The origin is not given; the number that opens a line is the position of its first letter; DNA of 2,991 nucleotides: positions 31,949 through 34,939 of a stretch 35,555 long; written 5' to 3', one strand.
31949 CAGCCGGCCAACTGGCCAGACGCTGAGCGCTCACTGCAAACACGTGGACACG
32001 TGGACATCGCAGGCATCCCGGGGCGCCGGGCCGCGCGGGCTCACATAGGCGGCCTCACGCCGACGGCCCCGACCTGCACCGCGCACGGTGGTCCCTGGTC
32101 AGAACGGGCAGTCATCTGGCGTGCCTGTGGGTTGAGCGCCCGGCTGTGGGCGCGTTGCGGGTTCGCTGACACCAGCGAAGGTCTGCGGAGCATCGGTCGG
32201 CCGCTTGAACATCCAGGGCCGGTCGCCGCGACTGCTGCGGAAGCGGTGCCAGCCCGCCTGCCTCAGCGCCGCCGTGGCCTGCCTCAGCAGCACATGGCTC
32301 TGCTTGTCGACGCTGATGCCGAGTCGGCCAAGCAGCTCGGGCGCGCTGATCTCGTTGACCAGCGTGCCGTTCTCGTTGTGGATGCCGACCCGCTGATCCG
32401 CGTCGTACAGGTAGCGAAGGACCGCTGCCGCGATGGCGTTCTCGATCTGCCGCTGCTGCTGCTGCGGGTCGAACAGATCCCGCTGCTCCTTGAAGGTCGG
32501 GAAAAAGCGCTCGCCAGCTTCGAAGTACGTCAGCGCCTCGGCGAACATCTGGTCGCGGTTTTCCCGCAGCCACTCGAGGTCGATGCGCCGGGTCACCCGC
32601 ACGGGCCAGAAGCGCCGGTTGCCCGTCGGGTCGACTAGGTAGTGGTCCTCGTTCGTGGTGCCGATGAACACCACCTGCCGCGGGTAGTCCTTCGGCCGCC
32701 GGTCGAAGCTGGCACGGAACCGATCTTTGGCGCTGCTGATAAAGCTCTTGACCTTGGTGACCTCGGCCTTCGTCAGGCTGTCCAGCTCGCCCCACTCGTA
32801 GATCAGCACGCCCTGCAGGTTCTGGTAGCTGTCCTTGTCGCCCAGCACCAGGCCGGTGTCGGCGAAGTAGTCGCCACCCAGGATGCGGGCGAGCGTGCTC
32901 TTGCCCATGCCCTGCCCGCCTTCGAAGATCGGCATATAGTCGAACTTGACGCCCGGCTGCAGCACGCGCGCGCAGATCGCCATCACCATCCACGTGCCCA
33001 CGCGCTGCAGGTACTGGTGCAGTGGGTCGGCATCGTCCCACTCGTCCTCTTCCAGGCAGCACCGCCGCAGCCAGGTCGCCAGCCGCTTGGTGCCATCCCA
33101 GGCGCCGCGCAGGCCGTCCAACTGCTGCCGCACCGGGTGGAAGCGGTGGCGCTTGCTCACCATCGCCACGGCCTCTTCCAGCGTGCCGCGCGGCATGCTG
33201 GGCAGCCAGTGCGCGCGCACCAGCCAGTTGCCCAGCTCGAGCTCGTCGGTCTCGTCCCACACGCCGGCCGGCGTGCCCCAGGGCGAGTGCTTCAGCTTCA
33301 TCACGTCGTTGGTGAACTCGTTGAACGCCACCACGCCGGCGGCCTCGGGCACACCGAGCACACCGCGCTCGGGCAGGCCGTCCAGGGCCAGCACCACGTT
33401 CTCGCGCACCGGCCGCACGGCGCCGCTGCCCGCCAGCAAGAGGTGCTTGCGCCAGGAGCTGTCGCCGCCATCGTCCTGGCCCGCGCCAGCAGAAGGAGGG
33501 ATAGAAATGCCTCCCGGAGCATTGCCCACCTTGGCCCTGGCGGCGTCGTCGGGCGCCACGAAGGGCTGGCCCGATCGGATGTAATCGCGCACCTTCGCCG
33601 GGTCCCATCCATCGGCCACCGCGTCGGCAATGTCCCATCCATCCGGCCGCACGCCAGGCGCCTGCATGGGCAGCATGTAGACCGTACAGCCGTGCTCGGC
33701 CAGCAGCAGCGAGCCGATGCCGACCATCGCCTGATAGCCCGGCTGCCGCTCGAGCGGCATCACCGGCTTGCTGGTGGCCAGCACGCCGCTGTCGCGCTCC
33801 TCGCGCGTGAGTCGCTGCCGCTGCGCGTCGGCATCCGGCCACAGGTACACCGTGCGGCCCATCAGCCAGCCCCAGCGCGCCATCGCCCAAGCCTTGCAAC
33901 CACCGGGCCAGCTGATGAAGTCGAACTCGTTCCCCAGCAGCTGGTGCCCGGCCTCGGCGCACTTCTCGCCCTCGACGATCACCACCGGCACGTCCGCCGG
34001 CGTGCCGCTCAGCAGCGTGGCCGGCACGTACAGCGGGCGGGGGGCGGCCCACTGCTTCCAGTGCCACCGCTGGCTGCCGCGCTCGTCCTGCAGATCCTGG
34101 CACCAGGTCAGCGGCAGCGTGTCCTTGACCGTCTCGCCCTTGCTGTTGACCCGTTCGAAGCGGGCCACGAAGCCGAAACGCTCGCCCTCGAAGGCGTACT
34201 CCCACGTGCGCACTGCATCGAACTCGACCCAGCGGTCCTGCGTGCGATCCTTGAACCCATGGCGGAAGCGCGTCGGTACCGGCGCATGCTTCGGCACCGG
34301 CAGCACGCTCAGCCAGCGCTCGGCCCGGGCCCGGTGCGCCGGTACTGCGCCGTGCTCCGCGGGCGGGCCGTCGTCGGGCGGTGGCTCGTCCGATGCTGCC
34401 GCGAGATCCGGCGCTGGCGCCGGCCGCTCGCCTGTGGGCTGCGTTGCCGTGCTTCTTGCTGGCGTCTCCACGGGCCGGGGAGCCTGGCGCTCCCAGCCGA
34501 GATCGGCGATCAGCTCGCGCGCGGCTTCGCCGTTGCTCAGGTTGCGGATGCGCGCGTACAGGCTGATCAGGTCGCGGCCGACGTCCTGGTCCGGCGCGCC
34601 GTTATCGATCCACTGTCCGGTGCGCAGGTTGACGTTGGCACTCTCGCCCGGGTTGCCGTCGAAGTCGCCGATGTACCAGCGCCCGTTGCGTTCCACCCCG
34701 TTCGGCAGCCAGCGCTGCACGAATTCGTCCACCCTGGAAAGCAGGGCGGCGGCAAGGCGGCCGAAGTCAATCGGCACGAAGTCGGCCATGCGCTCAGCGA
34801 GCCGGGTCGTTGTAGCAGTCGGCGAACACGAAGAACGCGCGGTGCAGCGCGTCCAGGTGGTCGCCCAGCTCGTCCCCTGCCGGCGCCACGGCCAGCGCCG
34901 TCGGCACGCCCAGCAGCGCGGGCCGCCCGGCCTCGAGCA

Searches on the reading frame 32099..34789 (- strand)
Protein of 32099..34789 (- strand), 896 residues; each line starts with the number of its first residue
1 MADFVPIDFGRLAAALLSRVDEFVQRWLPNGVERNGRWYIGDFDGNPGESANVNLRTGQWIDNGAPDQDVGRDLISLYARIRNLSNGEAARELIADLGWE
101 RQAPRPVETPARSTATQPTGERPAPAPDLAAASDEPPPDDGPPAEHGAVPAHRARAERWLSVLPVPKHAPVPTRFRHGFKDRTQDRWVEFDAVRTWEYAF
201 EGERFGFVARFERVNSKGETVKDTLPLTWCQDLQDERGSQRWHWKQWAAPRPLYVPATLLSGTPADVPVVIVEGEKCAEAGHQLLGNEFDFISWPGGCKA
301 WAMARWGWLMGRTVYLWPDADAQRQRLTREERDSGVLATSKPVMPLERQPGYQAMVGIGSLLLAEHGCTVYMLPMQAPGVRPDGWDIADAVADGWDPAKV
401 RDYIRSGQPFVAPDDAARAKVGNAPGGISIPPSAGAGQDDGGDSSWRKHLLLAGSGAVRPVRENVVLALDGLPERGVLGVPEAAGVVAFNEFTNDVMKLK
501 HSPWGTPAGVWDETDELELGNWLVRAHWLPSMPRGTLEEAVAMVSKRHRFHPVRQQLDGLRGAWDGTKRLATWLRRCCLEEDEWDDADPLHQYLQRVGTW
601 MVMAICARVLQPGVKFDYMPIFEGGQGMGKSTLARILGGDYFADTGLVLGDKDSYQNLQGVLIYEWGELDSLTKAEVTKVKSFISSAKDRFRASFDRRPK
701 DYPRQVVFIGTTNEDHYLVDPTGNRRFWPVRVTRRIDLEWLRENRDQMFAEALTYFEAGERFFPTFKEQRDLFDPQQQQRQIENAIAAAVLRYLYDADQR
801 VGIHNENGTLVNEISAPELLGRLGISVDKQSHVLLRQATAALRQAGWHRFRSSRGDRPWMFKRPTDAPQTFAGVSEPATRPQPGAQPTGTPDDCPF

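Call 12: search_protein_families(library=phrogs, proteins=[window:32099-34789:-], max_evalue=0.001)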
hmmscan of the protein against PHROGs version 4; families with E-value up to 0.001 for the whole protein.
window:32099-34789:- (896 aa): 9 families
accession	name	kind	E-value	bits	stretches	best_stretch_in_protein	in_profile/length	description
phrog_256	-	DNA, RNA and nucleotide metabolism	2.2e-83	282.2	1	480-796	394-703/798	DNA helicase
phrog_15962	-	DNA, RNA and nucleotide metabolism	2.4e-82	278.5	1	438-866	384-806/835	DNA primase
phrog_1313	-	DNA, RNA and nucleotide metabolism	8.5e-79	266.9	1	483-869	168-560/568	DNA helicase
phrog_2249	-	DNA, RNA and nucleotide metabolism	7.5e-46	158.2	1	539-869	469-779/802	DNA primase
phrog_4762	-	unknown function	3.2e-44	152.1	1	159-406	2-236/822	-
phrog_16593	-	DNA, RNA and nucleotide metabolism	7.2e-34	118.2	1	515-763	464-708/823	DNA primase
phrog_36873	-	DNA, RNA and nucleotide metabolism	8.7e-34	117.4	1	602-768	532-699/1082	DNA helicase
phrog_239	-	DNA, RNA and nucleotide metabolism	2.6e-12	47.5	1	269-412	196-317/801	DNA primase/helicase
phrog_4630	-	DNA, RNA and nucleotide metabolism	5.8e-10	39.4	1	541-737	173-370/581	DNA primase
